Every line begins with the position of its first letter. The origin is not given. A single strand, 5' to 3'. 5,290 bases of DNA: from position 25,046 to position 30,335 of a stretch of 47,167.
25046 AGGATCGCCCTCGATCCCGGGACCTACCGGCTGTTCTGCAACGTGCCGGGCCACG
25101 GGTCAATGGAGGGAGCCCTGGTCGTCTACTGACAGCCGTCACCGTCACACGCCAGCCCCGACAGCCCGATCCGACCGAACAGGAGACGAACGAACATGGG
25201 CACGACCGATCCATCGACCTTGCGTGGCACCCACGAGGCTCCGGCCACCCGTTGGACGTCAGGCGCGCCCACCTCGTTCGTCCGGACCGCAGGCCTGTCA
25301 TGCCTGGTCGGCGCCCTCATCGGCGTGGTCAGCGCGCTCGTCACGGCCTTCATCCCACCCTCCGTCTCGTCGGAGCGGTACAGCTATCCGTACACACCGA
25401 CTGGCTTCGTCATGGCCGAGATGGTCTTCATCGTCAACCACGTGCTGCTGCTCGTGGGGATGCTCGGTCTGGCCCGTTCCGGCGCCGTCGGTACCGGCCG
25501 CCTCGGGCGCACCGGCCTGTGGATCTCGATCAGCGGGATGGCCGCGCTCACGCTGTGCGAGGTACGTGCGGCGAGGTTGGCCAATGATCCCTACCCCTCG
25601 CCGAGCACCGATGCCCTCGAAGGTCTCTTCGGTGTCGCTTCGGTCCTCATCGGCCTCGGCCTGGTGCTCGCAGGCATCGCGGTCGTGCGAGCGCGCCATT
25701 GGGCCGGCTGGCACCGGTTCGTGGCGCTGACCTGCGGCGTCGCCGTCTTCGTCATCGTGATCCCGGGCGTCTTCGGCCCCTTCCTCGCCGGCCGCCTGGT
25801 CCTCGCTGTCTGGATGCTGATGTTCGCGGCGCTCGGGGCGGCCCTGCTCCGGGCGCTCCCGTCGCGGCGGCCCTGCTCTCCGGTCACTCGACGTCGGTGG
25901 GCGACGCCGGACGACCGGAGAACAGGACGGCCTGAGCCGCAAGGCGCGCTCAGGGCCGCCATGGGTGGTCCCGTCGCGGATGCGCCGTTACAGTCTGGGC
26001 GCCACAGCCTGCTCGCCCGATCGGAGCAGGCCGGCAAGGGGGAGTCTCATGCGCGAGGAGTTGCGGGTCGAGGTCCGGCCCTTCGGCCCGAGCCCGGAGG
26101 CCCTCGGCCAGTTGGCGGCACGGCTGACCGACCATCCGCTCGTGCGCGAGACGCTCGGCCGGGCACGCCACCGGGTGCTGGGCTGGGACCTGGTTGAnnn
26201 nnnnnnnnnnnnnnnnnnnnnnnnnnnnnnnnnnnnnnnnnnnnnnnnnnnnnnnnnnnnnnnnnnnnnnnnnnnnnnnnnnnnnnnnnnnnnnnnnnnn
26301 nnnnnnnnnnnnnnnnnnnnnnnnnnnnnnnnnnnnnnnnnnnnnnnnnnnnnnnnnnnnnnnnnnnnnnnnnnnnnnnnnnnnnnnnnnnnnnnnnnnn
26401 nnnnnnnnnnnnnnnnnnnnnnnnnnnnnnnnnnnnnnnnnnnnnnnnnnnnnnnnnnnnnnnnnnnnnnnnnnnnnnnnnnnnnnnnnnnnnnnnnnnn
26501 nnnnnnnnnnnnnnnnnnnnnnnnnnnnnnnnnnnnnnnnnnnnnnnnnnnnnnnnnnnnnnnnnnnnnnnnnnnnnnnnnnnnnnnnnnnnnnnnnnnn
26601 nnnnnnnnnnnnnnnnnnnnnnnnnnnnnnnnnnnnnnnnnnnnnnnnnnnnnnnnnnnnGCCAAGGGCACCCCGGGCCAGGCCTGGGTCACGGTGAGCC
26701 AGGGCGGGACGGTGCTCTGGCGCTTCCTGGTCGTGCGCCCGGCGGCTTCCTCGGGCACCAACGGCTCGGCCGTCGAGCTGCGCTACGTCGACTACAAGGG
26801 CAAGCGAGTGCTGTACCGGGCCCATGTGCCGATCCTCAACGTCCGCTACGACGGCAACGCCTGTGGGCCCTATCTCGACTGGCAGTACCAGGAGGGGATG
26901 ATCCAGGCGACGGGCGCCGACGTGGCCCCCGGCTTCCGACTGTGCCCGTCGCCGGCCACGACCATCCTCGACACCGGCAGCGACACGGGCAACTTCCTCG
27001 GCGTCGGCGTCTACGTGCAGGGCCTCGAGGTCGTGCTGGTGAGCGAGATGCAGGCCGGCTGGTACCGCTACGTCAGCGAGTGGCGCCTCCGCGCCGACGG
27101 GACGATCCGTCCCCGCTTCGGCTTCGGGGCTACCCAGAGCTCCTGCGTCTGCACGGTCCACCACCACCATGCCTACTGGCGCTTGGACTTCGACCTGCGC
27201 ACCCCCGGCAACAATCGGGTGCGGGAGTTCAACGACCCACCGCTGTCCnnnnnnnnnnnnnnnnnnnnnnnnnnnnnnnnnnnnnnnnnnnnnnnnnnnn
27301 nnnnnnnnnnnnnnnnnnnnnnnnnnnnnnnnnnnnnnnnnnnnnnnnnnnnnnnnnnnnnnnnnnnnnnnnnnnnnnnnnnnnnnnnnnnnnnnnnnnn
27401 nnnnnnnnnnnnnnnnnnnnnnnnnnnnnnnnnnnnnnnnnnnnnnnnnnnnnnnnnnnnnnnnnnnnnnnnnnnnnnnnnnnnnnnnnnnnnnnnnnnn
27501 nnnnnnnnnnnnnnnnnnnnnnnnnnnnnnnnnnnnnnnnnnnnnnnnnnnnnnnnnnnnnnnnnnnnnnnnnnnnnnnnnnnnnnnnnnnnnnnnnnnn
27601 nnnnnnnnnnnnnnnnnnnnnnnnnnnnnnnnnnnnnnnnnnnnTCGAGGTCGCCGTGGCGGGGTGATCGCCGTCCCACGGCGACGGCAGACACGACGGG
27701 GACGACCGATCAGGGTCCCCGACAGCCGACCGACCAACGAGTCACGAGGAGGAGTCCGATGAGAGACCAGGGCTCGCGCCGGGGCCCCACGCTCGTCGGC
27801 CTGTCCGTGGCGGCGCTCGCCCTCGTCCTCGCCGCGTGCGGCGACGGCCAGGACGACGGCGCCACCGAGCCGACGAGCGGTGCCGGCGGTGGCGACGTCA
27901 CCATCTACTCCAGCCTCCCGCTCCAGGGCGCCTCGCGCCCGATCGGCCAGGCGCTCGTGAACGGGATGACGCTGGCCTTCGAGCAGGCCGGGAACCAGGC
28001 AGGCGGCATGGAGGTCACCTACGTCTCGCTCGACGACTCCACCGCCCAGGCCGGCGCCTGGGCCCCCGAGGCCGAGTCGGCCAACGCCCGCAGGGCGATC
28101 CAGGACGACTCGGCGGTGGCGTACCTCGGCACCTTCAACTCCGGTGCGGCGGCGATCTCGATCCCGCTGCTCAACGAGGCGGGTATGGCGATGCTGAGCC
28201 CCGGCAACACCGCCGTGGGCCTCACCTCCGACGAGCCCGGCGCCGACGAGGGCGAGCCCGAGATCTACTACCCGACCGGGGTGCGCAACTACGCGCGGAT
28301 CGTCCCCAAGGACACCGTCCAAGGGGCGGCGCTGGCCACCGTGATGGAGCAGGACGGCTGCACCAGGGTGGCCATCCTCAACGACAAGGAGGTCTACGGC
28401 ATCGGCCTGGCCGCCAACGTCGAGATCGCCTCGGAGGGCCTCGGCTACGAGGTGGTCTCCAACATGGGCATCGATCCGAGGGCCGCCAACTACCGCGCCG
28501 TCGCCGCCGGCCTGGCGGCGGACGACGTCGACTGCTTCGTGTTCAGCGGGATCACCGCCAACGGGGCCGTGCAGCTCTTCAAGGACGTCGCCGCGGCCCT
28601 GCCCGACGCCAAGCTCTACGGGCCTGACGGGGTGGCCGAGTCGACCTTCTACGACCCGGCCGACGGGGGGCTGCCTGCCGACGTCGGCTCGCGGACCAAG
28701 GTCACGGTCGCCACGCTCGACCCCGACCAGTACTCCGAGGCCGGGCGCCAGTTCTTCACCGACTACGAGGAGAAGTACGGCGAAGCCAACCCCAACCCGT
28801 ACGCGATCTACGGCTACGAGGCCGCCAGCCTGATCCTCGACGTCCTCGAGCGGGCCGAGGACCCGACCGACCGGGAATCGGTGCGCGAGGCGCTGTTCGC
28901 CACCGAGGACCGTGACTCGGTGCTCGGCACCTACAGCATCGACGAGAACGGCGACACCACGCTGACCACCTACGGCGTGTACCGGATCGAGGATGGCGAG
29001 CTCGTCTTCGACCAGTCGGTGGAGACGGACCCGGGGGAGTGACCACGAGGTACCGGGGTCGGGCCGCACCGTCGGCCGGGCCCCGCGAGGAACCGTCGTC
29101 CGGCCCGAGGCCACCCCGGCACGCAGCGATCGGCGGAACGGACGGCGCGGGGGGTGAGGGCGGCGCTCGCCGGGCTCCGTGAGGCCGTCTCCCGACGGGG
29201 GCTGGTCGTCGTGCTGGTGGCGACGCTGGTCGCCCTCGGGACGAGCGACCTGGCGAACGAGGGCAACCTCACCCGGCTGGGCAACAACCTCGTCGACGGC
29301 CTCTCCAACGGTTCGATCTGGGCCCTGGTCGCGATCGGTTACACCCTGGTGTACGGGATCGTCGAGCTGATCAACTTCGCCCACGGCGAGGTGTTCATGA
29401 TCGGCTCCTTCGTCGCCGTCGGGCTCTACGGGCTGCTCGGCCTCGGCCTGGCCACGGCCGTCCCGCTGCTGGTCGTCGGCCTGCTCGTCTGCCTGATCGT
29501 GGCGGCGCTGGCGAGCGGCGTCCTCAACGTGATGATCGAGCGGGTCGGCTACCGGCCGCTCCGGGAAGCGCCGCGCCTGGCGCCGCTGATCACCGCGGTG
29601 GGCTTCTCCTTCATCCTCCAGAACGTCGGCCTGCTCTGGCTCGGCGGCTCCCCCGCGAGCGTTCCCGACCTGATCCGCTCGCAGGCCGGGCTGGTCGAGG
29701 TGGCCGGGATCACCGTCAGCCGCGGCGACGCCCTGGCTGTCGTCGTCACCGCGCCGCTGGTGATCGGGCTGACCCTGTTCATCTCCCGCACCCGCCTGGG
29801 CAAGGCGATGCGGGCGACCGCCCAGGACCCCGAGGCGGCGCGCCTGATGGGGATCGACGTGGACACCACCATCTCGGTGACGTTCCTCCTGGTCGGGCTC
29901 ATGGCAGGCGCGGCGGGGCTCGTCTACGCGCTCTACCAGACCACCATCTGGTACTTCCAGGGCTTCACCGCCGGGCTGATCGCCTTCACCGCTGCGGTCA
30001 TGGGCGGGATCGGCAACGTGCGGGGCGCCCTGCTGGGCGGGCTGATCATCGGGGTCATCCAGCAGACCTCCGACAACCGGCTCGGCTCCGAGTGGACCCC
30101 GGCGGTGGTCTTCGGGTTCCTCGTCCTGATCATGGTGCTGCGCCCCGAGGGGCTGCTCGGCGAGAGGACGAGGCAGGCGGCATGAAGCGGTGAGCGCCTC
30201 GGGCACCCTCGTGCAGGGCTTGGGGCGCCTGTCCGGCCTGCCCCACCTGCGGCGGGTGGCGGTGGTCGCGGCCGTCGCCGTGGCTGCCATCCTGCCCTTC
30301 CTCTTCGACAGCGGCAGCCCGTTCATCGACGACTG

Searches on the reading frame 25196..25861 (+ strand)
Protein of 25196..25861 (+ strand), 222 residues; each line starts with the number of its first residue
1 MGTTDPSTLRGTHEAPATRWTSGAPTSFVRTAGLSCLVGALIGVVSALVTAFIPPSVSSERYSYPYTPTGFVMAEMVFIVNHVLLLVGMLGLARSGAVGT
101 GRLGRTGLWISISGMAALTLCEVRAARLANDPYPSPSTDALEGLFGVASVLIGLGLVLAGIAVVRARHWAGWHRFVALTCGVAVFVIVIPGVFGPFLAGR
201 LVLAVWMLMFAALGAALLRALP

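Call 58: find_homologous_proteins(query=window:25196-25861:+, max_evalue=0.001)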
Query window:25196-25861:+ (222 aa): 172 proteins with E <= 0.001 among 8000 candidates; the best 120 are listed.
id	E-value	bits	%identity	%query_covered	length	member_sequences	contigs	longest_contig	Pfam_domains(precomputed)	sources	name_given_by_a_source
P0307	3.1e-135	467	100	100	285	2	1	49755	-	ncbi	-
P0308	3.9e-88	313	77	89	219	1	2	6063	-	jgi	jgi:hypothetical protein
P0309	5.8e-88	313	77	89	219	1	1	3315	-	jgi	jgi:hypothetical protein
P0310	5.8e-88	313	77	89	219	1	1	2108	-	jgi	jgi:hypothetical protein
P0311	7.4e-88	312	77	89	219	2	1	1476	-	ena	-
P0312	1.4e-87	311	77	89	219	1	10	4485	-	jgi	jgi:hypothetical protein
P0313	1.4e-87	311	77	89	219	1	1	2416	-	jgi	jgi:hypothetical protein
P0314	4.3e-87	310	76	89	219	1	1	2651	-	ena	-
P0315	6.4e-87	309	76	89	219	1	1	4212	-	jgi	jgi:hypothetical protein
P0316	2.1e-86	308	77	86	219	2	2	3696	-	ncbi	-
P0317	3.0e-86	307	76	89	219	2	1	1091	-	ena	-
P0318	3.4e-86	307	76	90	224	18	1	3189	-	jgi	jgi:hypothetical protein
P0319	8.4e-86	306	77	87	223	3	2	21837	-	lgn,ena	-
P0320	1.3e-85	305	77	86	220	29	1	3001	-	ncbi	-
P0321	1.3e-85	305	75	89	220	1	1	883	-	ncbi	-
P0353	7.8e-82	293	73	88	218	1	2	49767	-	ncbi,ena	-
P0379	6.3e-77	277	64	88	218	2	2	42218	-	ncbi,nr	ncbi:MAG TPA: hypothetical protein DGG94_16505 [Micromonosporaceae bacterium]|nr:hypothetical protei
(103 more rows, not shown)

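Call 60: find_encoding_contigs(protein=P0319, flank=5000, max_places=2)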
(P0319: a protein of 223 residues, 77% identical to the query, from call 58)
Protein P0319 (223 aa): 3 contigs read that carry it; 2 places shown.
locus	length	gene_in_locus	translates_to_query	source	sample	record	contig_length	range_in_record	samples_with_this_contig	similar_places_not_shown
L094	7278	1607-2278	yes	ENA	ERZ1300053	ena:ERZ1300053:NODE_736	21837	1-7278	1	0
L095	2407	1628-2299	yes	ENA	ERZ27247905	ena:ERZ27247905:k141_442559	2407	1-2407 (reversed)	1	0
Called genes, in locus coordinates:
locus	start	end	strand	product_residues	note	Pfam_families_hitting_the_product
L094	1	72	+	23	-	?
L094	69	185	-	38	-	-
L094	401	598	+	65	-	-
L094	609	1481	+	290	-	PF00165:HTH_AraC, PF12833:HTH_18, PF00165:HTH_AraC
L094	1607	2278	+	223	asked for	-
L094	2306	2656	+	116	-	-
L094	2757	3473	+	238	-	PF01609:DDE_Tnp_1 (weak)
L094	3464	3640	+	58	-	-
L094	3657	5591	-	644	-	PF02518:HATPase_c (weak), PF13589:HATPase_c_3, PF01119:DNA_mis_repair, PF08676:MutL_C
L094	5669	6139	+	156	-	-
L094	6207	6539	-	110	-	PF08281:Sigma70_r4_2, PF04545:Sigma70_r4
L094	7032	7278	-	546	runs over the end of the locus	-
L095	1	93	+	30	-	?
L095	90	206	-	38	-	-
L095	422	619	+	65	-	-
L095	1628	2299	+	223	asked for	-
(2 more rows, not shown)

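Call 61: find_encoding_contigs(protein=P0353, flank=5000, max_places=2)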
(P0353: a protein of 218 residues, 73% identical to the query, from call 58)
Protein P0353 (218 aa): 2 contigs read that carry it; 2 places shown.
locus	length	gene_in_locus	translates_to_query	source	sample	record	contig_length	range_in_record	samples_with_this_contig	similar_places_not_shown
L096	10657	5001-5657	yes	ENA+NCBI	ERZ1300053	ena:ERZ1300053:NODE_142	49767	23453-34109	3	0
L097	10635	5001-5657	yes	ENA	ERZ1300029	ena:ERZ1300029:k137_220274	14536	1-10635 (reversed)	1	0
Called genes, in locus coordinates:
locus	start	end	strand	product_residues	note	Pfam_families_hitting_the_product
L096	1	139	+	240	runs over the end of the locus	PF06778:Chlor_dismutase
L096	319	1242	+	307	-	PF00291:PALP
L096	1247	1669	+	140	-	PF01398:JAB (weak), PF14464:Prok-JAB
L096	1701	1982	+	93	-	PF02597:ThiS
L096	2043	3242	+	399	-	PF00899:ThiF, PF00581:Rhodanese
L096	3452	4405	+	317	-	PF00165:HTH_AraC, PF12833:HTH_18, PF00165:HTH_AraC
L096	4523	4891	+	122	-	-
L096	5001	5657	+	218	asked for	-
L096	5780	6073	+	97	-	-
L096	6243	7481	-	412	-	PF00512:HisKA, PF02518:HATPase_c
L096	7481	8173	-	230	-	PF00072:Response_reg, PF00486:Trans_reg_C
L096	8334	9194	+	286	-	PF04542:Sigma70_r2, PF04539:Sigma70_r3, PF04545:Sigma70_r4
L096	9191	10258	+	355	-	PF00089:Trypsin, PF13365:Trypsin_2, PF00595:PDZ (weak), PF13180:PDZ_2, PF17820:PDZ_6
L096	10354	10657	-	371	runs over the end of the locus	PF03706:LPG_synthase_TM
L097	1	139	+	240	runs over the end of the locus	PF06778:Chlor_dismutase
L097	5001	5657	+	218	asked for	-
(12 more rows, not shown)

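Call 62: find_encoding_contigs(protein=P0379, flank=5000, max_places=2)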
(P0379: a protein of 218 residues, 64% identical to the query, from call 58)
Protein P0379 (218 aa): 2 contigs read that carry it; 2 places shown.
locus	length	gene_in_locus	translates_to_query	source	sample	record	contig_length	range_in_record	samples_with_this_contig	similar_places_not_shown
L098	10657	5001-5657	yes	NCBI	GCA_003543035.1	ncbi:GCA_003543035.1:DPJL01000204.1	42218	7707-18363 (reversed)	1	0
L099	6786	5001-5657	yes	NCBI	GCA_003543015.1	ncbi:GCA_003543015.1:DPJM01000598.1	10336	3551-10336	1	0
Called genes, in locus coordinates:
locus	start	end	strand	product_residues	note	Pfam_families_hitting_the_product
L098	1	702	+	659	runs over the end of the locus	PF01551:Peptidase_M23, PF17660:BTRD1 (weak)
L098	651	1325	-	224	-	-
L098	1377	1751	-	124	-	-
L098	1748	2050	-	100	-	-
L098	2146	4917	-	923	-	PF13191:AAA_16, PF08281:Sigma70_r4_2 (faint), PF00196:GerE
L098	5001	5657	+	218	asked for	-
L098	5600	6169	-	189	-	-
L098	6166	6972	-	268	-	PF03096:Ndr (weak), PF12146:Hydrolase_4, PF00561:Abhydrolase_1, PF12697:Abhydrolase_6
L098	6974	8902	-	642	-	PF00005:ABC_tran, PF02463:SMC_N (faint), PF13304:AAA_21 (faint)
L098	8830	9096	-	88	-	-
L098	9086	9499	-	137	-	PF00376:MerR, PF13411:MerR_1, PF09278:MerR-DNA-bind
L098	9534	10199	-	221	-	PF00440:TetR_N (weak), PF02909:TetR_C_1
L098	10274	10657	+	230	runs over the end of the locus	PF14329:DUF4386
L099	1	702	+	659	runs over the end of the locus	PF01551:Peptidase_M23, PF17660:BTRD1 (weak)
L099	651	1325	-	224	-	-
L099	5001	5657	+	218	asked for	-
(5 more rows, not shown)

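Call 65: search_protein_families(library=pfam, proteins=[P0308], max_evalue=0.001)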
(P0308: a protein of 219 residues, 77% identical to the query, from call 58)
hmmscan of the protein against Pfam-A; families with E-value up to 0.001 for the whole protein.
P0308 (219 aa): 0 families

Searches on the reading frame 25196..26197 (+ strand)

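Call 3: search_protein_families(library=pfam, proteins=[window:25196-26197:+], max_evalue=0.1)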
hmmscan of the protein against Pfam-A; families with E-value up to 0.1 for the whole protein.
window:25196-26197:+ (333 aa): 1 family
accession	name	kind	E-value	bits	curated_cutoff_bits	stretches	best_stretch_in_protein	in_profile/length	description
PF14235.11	DUF4337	-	0.077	13.6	27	1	144-186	116-158/161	Domain of unknown function (DUF4337)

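Call 6: search_protein_families(library=ncbifam, proteins=[window:25196-26197:+], max_evalue=0.1)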
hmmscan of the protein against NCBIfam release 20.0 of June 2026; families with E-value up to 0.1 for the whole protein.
window:25196-26197:+ (333 aa): 0 families

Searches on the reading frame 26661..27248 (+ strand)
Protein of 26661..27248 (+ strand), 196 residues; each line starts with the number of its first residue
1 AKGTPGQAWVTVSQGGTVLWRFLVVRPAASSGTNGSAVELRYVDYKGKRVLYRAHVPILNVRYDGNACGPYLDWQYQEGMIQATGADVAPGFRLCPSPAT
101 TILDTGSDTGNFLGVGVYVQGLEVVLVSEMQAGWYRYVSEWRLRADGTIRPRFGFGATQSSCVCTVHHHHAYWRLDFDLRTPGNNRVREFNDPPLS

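Call 48: search_solved_structures(query=A4, max_evalue=10, show_alignments=3)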
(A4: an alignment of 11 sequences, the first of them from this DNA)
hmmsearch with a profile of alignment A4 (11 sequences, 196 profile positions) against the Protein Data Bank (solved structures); distinct sequences matched with E-value up to 10: 17.
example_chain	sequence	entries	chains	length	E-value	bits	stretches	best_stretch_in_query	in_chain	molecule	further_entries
1qaf_A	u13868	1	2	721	0.0051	19.2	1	158-187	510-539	PROTEIN (COPPER AMINE OXIDASE)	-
6grr_A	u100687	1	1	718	0.0052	19.2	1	158-187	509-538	Amine oxidase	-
6grr_B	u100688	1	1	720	0.0052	19.2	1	158-187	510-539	Amine oxidase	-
1qal_A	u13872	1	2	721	0.0052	19.2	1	158-187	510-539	COPPER AMINE OXIDASE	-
1qak_A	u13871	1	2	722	0.0052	19.2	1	158-187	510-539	COPPER AMINE OXIDASE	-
6ezz_A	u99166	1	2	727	0.0053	19.2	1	158-187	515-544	Primary amine oxidase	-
1d6u_A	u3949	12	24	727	0.0053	19.2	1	158-187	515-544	COPPER AMINE OXIDASE | AMINE OXIDASE | PRIMARY AMINE OXIDASE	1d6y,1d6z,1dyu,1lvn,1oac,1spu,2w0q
1jrq_A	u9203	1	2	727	0.0054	19.2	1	158-187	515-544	Copper amine oxidase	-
1ksi_A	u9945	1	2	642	0.066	15.6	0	123-160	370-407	COPPER AMINE OXIDASE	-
1w2z_A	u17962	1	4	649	0.068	15.6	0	123-160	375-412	AMINE OXIDASE, COPPER CONTAINING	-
3pgb_A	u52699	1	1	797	0.35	13.2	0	126-179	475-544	Putative uncharacterized protein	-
6y20_B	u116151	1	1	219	0.49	12.8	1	93-128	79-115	Protein scalloped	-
6y20_A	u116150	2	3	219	0.5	12.8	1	93-128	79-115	Protein scalloped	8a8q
9qz2_A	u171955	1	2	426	0.54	12.6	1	128-185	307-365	Multiple inositol polyphosphate phosphatase 1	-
5cu7_A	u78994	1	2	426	0.69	12.3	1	128-185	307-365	multiple inositol polyphosphate histidine phosphatase 1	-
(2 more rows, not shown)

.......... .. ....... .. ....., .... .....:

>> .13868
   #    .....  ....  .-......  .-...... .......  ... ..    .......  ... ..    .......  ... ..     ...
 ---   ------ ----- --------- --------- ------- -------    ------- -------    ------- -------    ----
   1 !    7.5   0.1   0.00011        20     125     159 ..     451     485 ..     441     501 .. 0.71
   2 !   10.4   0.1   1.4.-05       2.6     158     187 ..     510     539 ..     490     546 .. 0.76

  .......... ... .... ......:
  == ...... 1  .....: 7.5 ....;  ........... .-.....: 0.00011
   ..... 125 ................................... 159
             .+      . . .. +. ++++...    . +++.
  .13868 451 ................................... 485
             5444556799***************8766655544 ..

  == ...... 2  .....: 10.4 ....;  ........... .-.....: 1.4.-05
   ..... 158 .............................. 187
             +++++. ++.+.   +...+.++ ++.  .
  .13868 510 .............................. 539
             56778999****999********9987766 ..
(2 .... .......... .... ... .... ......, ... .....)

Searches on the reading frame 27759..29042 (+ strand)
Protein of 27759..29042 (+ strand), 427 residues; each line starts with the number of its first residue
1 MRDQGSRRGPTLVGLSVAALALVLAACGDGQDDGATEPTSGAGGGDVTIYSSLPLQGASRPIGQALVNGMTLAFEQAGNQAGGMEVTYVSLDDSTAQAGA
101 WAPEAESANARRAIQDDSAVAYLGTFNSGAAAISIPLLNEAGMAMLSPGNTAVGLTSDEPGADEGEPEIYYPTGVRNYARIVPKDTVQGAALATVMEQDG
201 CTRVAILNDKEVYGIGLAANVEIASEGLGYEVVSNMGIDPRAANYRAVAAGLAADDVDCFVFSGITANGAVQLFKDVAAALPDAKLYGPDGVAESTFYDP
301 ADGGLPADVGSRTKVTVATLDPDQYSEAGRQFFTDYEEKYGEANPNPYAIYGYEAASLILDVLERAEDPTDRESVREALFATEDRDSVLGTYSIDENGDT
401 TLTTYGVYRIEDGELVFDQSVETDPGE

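Call 3: search_protein_families(library=pfam, proteins=[window:27759-29042:+], max_evalue=0.1)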
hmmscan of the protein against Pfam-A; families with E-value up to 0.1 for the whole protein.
window:27759-29042:+ (427 aa): 2 families
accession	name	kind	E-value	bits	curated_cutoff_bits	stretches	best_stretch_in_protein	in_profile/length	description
PF13458.12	Peripla_BP_6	-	2.9e-32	113.1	31.7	1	53-413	8-342/343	Periplasmic binding protein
PF01094.35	ANF_receptor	-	8.6e-09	35.3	25.4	1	111-247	50-164/353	Receptor family ligand binding region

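Call 6: search_protein_families(library=ncbifam, proteins=[window:27759-29042:+], max_evalue=0.1)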
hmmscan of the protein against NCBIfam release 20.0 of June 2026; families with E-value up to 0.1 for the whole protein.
window:27759-29042:+ (427 aa): 2 families
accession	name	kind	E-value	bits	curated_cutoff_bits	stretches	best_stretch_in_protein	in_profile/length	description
NF011933.0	PRK15404.1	subfamily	1.7e-17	63.6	477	1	49-410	29-360/370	high-affinity branched-chain amino acid ABC transporter substrate-binding protein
NF058595.1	invert_tail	domain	0.052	13.9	37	1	5-49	50-93/113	lipo-invert putative C-terminal anchoring domain-containing protein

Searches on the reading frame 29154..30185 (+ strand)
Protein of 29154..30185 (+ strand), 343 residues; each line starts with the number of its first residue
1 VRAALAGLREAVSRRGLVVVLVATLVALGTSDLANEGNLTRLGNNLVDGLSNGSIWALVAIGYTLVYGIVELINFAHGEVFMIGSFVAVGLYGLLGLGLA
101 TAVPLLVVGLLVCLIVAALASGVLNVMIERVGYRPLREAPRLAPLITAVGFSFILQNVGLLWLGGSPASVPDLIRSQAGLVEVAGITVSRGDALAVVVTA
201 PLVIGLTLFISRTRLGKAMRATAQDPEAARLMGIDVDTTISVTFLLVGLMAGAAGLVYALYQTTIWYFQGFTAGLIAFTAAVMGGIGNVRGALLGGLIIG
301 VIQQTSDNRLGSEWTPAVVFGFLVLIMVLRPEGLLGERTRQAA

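Call 65: search_protein_families(library=pfam, proteins=[window:29154-30185:+], max_evalue=0.001)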
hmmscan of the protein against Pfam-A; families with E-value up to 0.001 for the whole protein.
window:29154-30185:+ (343 aa): 1 family
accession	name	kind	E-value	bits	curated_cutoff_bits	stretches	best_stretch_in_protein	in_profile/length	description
PF02653.21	BPD_transp_2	-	2e-45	155.4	26.8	1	46-327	2-268/269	Branched-chain amino acid transport system / permease component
